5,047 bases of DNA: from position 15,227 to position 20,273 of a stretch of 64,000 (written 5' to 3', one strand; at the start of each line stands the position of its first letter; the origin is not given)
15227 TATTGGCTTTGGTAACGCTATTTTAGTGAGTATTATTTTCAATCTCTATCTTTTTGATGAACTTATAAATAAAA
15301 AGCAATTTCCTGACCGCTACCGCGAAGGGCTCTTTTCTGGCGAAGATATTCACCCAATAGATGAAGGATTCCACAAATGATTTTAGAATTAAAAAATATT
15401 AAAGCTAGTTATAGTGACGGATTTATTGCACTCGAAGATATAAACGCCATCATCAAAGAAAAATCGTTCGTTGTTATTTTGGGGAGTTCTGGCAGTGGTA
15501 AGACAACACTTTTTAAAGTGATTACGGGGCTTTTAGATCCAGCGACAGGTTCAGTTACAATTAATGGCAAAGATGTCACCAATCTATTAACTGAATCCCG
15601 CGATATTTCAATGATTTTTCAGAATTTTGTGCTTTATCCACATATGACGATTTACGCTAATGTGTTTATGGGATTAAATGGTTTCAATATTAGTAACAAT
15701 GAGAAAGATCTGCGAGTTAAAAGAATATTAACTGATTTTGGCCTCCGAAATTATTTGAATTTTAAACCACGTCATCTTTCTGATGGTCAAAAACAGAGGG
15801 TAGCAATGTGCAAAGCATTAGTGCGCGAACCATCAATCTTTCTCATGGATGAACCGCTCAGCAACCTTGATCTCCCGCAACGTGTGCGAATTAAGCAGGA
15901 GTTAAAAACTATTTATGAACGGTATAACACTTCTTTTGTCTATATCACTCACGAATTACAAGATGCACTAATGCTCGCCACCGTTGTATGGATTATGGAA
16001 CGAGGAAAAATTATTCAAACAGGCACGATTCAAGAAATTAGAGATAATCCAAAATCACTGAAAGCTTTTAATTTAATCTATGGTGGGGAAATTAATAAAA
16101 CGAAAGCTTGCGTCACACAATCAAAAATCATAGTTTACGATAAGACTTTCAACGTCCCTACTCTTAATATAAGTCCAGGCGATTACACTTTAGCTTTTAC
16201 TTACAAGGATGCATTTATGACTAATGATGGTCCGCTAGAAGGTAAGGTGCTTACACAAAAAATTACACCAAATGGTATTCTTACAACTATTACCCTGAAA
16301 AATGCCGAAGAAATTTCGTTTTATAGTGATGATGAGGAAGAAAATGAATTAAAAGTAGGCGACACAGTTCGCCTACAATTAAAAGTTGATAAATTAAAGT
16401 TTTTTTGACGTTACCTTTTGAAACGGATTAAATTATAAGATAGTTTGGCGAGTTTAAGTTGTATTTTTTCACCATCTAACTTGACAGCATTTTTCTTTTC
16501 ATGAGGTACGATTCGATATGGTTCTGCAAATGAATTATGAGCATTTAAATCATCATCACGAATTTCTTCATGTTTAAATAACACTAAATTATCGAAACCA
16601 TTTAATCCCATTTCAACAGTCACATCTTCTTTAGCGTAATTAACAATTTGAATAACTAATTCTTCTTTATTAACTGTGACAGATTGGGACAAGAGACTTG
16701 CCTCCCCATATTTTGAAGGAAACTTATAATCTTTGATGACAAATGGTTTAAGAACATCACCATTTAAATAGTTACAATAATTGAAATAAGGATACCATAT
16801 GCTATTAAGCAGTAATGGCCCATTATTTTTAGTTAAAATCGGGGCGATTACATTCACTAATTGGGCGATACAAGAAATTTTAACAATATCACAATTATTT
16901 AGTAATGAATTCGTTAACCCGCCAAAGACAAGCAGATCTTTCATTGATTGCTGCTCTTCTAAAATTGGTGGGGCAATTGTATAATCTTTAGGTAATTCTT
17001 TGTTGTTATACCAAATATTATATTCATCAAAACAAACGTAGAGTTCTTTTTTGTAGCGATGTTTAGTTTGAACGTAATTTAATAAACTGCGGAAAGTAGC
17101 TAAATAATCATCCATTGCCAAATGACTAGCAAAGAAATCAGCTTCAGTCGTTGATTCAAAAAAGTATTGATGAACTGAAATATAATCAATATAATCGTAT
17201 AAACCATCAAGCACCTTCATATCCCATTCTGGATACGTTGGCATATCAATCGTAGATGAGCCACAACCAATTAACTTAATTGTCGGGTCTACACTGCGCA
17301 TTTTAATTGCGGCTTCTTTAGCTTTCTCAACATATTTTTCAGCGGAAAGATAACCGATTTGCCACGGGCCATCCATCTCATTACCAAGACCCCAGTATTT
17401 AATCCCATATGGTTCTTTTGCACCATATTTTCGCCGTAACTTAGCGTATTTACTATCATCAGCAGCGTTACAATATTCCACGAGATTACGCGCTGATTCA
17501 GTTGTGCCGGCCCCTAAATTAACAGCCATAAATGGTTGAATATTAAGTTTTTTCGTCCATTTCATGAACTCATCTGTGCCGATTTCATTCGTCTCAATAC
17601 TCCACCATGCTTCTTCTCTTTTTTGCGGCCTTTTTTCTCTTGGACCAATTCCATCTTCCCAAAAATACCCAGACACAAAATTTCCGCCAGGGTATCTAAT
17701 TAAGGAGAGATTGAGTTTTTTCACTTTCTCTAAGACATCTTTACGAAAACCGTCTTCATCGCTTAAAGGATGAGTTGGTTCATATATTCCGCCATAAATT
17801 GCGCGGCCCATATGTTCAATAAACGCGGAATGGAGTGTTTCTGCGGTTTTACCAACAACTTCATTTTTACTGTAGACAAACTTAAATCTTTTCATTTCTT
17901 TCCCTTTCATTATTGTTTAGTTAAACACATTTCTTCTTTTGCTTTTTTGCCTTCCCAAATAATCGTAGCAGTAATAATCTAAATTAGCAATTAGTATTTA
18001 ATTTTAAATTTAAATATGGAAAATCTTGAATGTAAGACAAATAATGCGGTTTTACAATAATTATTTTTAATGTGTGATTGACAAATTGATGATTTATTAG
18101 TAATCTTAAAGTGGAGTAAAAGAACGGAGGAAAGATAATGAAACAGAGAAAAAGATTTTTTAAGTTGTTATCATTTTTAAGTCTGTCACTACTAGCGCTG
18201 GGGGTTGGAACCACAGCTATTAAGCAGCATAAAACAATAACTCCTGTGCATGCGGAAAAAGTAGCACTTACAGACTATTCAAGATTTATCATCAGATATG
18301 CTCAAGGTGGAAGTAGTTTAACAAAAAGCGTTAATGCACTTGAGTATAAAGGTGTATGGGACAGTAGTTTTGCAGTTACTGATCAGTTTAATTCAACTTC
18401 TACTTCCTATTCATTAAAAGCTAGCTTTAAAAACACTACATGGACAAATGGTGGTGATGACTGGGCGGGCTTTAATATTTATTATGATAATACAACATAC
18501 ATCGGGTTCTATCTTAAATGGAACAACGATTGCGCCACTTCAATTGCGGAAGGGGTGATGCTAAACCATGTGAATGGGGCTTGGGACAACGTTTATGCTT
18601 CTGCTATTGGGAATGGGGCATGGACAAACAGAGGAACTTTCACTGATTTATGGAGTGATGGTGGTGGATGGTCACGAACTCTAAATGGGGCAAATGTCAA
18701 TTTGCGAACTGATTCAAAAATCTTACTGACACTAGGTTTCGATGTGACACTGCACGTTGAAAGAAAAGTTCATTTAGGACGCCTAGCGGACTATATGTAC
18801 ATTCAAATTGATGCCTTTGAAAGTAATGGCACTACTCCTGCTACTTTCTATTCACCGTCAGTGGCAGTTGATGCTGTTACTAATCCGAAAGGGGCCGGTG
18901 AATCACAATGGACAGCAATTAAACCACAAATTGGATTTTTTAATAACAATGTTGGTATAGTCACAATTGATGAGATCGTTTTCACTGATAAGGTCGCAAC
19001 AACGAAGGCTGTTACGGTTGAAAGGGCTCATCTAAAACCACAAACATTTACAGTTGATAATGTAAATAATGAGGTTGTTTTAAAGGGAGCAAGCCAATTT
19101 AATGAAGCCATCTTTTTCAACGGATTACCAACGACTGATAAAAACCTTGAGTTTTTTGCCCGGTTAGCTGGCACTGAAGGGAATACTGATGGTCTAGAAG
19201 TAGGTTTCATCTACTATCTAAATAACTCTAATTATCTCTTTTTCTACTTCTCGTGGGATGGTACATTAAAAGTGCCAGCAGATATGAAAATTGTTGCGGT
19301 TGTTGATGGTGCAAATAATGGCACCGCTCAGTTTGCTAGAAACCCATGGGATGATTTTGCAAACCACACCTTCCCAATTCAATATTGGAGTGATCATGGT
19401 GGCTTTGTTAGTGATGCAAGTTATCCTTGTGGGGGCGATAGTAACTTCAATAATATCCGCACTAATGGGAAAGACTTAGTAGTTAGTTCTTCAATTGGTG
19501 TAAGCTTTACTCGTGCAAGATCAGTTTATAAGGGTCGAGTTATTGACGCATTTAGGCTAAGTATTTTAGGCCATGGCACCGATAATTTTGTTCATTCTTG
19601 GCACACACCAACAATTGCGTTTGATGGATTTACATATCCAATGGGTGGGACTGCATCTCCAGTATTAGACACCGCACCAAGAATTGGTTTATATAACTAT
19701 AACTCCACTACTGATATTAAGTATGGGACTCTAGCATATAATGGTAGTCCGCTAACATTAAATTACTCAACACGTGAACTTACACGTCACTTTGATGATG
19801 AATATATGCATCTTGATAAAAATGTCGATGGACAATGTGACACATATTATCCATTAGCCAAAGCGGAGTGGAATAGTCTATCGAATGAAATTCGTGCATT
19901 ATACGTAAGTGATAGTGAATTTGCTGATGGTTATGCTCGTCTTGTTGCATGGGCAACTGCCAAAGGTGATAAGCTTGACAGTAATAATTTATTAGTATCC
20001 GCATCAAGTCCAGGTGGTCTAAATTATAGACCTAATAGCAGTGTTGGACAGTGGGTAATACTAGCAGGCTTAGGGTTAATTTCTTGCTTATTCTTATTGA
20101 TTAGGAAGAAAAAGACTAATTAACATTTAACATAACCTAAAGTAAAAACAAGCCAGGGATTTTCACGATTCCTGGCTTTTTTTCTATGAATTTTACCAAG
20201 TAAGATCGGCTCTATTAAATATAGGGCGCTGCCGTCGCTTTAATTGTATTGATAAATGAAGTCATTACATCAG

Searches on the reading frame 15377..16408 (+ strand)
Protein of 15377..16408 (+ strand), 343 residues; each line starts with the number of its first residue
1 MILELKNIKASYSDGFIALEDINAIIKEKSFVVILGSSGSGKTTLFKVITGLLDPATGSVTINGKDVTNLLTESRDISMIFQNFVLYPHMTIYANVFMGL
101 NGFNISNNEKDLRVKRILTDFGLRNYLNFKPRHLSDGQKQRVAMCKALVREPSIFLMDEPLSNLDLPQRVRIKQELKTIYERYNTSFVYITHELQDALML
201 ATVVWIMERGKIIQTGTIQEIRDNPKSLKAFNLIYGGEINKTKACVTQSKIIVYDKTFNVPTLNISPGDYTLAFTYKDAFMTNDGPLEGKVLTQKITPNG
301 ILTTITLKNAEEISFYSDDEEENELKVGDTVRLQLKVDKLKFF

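Call 8: search_protein_families(library=pfam, proteins=[window:15377-16408:+], max_evalue=0.001)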
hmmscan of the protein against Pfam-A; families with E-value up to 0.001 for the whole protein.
window:15377-16408:+ (343 aa): 5 families
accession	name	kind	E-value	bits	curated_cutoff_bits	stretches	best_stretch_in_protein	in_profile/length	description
PF00005.33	ABC_tran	-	2.2e-32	113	25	1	19-161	1-136/137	ABC transporter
PF13304.12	AAA_21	-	1.7e-09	38.6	27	1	84-192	187-298/304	AAA domain, putative AbiEii toxin, Type IV TA system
PF02463.25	SMC_N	-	3.4e-05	23.8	40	1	27-193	22-198/220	RecF/RecN/SMC N terminal domain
PF20720.3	nSTAND3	-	6.1e-05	23.2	27.2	1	19-49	7-37/155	Novel STAND NTPase 3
PF13555.12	AAA_29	-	0.00072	19.7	27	0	27-63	20-55/61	P-loop containing region of AAA domain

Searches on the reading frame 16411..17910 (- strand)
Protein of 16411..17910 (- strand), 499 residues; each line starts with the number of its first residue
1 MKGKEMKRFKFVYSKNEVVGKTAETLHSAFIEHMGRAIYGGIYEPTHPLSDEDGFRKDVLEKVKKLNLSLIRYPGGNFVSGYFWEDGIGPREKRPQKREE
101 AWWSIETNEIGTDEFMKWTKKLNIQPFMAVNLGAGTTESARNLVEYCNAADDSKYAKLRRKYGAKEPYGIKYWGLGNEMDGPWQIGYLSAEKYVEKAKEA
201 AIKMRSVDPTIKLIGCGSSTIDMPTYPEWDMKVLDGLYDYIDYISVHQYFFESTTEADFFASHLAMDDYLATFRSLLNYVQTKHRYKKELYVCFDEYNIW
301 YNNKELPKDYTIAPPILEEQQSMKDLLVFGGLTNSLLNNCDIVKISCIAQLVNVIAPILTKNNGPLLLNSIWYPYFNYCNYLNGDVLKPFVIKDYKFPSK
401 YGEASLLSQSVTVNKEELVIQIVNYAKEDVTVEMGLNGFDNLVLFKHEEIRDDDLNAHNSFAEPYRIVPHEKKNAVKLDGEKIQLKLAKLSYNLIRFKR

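Call 8: search_protein_families(library=pfam, proteins=[window:16411-17910:-], max_evalue=0.001)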
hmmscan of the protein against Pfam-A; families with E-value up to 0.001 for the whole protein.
window:16411-17910:- (499 aa): 2 families
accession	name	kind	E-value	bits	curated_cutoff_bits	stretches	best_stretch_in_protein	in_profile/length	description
PF06964.18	Alpha-L-AF_C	-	3.6e-36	125.3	27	1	295-491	1-165/165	Alpha-L-arabinofuranosidase C-terminal domain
PF22848.2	ASD1_dom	-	0.00023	21.3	22.2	0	141-178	111-149/239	Alpha-L-arabinofuranosidase 1 domain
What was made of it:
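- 16411..17910 (-): GH51-type alpha-L-arabinofuranosidase without a signal peptide (cytoplasmic), located between the cassette and p661. Pfam Alpha-L-AF_C E 4e-36 (call 8).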

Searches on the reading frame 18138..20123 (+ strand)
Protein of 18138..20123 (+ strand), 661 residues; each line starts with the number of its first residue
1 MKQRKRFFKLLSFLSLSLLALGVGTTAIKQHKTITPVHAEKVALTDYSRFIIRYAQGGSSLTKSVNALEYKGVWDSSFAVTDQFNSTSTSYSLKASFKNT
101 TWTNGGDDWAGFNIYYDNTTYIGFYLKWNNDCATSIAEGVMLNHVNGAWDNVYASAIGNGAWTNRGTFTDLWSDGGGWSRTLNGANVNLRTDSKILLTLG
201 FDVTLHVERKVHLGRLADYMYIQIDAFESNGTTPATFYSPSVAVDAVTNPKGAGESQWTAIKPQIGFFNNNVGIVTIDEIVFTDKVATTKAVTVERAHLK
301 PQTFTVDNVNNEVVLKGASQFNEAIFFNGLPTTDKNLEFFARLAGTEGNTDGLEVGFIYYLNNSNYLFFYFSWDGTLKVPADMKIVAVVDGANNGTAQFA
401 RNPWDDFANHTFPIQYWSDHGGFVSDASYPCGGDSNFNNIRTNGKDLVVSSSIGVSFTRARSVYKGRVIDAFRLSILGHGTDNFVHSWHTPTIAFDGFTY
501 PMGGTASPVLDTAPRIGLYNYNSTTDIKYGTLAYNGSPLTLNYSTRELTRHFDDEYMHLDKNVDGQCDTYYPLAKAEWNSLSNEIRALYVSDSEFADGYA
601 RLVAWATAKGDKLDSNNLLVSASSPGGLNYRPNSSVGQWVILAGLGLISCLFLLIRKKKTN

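Call 6: search_protein_families(library=pfam, proteins=[window:18138-20123:+], max_evalue=1)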
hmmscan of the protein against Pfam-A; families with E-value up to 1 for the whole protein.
window:18138-20123:+ (661 aa): 1 family
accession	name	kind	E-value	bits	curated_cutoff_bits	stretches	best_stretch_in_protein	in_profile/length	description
PF17851.8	GH43_C2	-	0.088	12.9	22.7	0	92-134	63-101/203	Beta xylosidase C-terminal Concanavalin A-like domain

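Call 7: search_protein_families(library=ncbifam, proteins=[window:18138-20123:+], max_evalue=1)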
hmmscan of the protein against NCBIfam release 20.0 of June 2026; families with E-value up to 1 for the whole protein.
window:18138-20123:+ (661 aa): 1 family
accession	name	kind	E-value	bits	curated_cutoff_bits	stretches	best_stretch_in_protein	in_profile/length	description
NF004347.0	PRK05728.1-4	equivalog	0.037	14.2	132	1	379-420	100-141/150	DNA polymerase III subunit chi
